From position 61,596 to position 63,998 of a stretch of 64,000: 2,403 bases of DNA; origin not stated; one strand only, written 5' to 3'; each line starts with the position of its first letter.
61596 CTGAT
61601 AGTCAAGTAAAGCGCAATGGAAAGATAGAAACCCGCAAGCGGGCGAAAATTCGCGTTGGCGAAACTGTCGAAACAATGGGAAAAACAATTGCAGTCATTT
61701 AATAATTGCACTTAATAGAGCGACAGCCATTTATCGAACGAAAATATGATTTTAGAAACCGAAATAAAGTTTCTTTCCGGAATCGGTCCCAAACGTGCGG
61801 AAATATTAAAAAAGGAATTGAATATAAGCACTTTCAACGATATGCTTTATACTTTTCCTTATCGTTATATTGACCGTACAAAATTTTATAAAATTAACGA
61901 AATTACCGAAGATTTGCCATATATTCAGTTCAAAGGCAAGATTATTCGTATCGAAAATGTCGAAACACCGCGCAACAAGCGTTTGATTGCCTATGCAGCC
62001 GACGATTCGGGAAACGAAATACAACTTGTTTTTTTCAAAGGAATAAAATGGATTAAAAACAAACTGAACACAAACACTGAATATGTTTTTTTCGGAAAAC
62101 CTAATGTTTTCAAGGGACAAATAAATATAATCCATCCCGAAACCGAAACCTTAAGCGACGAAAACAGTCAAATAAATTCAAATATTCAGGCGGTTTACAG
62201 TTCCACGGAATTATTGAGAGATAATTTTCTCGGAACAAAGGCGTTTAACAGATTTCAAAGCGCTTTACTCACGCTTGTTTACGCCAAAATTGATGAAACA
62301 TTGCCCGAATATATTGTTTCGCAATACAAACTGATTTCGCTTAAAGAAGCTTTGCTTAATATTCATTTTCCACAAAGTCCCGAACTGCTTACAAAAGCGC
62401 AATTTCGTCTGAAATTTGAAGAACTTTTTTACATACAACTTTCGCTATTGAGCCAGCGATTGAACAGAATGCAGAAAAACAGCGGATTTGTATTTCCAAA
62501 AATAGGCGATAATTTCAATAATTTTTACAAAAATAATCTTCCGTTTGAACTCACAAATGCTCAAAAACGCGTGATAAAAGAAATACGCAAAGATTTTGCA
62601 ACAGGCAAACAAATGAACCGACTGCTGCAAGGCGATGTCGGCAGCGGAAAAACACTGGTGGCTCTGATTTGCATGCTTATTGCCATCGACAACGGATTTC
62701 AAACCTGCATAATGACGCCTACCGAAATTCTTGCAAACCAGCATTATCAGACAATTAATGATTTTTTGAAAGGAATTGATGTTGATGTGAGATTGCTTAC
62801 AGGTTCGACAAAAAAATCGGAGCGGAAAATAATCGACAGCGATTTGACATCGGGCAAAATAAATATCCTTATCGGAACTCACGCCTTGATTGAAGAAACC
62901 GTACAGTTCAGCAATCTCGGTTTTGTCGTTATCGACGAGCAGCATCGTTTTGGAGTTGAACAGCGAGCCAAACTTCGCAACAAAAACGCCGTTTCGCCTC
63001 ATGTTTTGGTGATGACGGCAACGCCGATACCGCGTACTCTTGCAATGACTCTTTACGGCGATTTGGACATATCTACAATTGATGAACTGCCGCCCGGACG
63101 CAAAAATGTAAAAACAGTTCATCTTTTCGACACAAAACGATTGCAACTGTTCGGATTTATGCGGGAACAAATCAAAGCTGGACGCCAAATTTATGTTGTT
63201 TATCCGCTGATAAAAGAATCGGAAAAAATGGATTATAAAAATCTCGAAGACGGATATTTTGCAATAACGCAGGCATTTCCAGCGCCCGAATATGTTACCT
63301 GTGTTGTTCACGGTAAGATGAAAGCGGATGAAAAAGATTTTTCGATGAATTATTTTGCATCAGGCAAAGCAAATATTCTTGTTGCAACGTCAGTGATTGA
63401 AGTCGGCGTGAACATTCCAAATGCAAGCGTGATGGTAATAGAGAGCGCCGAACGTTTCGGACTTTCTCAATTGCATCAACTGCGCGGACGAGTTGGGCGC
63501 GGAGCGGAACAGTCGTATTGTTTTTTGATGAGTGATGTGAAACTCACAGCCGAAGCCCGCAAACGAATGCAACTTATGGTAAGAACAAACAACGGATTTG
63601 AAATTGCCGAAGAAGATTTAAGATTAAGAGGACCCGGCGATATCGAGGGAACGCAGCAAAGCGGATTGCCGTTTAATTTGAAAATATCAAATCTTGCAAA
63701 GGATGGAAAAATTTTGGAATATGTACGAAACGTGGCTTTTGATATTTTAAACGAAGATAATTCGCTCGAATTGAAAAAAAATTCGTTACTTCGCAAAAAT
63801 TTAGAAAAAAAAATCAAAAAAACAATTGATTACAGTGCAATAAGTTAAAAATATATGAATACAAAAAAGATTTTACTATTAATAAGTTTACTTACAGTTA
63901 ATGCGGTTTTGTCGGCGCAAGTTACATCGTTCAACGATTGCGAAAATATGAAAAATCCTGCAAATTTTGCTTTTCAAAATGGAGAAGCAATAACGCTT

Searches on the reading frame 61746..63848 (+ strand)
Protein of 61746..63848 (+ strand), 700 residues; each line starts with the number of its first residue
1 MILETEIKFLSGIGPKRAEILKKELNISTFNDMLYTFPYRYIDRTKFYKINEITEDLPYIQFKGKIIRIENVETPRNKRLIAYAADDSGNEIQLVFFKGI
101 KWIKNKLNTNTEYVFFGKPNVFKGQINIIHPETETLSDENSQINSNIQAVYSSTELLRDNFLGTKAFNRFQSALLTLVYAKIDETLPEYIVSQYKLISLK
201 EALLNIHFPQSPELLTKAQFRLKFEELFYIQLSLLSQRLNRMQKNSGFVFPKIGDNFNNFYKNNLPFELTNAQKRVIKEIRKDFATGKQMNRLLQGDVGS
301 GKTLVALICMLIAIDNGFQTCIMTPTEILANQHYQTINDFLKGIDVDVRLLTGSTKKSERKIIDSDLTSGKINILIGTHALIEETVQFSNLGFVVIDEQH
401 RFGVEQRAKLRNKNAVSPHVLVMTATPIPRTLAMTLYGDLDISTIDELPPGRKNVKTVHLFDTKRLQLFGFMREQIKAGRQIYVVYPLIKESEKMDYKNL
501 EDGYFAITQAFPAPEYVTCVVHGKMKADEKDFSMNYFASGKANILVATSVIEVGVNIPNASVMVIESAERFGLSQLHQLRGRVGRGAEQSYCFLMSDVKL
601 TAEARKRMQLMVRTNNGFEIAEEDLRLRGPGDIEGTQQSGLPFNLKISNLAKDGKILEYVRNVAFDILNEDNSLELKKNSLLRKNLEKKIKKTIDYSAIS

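Call 9: search_protein_families(library=pfam, proteins=[window:61746-63848:+], max_evalue=0.001)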
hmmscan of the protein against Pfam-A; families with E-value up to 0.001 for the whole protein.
window:61746-63848:+ (700 aa): 7 families
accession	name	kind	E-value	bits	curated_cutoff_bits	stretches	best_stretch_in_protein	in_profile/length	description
PF19833.4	RecG_dom3_C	-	2e-31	108.3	26.8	1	614-700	1-87/87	ATP-dependent DNA helicase RecG, domain 3, C-terminal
PF00270.35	DEAD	-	3.2e-28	99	26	1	270-433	1-165/167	DEAD/DEAH box helicase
PF00271.37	Helicase_C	-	2.2e-23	83.1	23.5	1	477-585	13-108/110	Helicase conserved C-terminal domain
PF17191.10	RecG_wedge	-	1.8e-18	67.1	23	1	6-158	1-147/162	RecG wedge domain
PF04851.21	ResIII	-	2.9e-13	50.5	22.5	1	267-427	2-162/164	Type III restriction enzyme, res subunit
PF01336.31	tRNA_anti-codon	-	5.6e-05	23.4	27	1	62-135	3-74/75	OB-fold nucleic acid binding domain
PF22590.2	Cas3-like_C_2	-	0.00091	19.9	27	0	539-586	61-104/106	CRISPR-associated nuclease/helicase Cas3, C-terminal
